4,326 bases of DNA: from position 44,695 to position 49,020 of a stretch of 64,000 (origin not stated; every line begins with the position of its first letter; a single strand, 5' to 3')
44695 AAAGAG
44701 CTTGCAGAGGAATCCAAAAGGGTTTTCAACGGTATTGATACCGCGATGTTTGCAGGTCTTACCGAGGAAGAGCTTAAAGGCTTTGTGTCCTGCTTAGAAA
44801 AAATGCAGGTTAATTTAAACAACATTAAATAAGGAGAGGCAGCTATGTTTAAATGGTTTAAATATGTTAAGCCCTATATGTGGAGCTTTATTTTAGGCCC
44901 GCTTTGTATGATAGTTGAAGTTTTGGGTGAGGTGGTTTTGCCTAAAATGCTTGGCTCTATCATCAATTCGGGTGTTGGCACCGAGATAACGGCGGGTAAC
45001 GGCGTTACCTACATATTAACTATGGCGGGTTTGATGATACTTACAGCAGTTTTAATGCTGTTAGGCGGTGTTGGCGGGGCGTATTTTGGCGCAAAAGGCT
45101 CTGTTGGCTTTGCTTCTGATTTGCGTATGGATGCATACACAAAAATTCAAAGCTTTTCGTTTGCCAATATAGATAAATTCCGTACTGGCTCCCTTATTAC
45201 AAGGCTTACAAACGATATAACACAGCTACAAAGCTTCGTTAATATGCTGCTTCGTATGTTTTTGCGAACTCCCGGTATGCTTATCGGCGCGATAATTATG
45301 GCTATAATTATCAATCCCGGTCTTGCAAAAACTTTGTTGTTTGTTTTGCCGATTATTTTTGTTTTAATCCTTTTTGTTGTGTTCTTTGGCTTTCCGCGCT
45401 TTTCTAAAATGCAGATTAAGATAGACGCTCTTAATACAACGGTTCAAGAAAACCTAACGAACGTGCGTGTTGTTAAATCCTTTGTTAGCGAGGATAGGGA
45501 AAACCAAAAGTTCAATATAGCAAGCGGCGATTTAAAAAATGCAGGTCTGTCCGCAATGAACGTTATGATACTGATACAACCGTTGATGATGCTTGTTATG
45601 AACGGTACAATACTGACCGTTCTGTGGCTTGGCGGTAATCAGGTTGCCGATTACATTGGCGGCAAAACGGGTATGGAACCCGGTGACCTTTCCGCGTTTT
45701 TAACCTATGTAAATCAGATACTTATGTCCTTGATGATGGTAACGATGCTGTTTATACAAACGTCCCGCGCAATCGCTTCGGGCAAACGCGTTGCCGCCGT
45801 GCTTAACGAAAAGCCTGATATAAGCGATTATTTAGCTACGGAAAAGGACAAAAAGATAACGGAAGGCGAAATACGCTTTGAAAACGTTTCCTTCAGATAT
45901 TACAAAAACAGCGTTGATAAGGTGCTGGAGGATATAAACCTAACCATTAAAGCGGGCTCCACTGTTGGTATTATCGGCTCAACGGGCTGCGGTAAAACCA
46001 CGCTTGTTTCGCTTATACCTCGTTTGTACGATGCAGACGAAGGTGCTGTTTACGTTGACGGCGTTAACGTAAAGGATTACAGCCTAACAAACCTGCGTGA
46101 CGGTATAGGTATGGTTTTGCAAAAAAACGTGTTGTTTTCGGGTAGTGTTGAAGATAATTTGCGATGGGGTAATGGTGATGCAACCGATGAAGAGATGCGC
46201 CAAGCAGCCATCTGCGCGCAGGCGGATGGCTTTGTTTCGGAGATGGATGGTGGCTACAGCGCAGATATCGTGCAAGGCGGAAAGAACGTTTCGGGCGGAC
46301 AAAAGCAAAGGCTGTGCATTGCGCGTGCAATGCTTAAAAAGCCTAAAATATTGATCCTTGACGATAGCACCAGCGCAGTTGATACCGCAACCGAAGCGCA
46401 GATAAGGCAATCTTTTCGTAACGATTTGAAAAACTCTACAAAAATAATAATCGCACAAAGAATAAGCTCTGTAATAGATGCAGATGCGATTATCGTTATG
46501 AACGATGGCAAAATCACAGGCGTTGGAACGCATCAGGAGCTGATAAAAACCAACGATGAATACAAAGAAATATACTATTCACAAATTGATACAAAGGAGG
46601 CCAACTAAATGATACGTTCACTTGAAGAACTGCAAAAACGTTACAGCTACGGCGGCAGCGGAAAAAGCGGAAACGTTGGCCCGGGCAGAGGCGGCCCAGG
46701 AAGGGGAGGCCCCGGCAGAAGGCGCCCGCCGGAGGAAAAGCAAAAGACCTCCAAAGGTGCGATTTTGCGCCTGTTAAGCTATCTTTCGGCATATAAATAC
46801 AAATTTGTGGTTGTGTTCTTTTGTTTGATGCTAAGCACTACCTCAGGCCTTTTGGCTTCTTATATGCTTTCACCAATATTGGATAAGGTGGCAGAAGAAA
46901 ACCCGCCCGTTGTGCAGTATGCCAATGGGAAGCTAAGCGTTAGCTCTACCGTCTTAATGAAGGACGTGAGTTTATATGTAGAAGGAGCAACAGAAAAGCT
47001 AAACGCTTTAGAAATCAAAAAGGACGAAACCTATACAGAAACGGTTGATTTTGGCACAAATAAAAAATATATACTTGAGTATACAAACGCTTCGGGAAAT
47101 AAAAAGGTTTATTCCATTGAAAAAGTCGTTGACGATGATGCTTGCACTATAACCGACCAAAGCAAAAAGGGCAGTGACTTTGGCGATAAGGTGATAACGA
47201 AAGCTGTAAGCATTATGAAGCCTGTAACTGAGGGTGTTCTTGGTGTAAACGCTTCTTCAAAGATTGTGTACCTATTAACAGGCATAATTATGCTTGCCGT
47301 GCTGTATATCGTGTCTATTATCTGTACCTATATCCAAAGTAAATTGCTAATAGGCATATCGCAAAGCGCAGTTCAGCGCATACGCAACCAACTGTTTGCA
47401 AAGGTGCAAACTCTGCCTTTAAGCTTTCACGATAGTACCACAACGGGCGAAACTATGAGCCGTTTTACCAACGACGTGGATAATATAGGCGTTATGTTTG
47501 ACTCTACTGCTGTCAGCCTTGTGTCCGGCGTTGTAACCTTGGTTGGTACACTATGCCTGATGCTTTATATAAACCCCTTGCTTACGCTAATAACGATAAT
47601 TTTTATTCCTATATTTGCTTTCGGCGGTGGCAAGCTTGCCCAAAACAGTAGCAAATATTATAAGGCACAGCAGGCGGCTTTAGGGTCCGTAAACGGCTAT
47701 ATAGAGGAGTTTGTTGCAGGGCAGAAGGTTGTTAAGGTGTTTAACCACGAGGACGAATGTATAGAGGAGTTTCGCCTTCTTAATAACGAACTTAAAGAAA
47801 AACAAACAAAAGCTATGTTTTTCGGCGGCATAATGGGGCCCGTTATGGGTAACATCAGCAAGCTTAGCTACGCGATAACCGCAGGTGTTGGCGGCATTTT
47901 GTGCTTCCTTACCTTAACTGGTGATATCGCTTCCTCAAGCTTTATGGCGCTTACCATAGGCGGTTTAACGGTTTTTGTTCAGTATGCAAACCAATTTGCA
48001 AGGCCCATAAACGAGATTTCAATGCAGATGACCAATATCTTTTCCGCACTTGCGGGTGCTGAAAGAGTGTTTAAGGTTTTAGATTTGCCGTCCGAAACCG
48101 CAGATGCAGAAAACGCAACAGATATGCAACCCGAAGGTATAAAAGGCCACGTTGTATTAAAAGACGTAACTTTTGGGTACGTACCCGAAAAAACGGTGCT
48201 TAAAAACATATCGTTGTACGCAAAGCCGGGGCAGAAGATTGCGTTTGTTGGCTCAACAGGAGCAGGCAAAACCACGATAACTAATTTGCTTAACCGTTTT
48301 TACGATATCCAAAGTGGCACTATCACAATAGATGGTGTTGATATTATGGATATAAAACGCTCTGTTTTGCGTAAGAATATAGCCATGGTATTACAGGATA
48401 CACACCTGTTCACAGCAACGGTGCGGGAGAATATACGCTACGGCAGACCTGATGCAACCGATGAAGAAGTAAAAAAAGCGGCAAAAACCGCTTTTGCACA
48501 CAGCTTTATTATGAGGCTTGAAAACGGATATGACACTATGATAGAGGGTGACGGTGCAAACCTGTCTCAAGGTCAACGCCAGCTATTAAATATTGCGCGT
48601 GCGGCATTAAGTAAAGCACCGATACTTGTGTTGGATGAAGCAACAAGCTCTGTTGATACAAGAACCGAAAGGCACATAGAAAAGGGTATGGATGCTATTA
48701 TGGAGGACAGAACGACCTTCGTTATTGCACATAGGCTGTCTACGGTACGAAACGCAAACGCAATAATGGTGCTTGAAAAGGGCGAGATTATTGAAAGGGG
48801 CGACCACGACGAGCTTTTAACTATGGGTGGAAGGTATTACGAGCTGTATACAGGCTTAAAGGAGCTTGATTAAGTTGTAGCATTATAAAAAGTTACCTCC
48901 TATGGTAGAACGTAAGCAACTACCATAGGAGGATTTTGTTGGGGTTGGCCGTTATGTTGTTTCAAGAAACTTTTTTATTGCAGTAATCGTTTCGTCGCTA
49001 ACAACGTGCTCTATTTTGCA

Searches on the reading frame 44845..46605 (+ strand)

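Call 11: search_protein_families(library=pfam, proteins=[window:44845-46605:+], max_evalue=0.001)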
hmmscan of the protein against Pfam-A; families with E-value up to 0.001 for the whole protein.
window:44845-46605:+ (587 aa): 3 families
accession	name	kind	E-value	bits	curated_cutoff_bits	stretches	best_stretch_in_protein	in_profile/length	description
PF00664.28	ABC_membrane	-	8.2e-38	131.1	28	1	16-296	2-274/274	ABC transporter transmembrane region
PF00005.33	ABC_tran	-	1e-31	110.8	25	1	361-510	1-137/137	ABC transporter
PF02463.25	SMC_N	-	0.00066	19.6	40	0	344-552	112-211/220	RecF/RecN/SMC N terminal domain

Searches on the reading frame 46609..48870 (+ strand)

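Call 69: search_protein_families(library=pfam, proteins=[window:46609-48870:+], max_evalue=0.00001)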
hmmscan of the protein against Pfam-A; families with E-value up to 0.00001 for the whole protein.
window:46609-48870:+ (754 aa): 2 families
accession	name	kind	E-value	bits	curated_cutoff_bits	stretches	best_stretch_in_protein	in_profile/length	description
PF00664.28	ABC_membrane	-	3.7e-43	148.6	28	1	222-452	40-259/274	ABC transporter transmembrane region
PF00005.33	ABC_tran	-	4e-31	108.9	25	1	531-680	1-137/137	ABC transporter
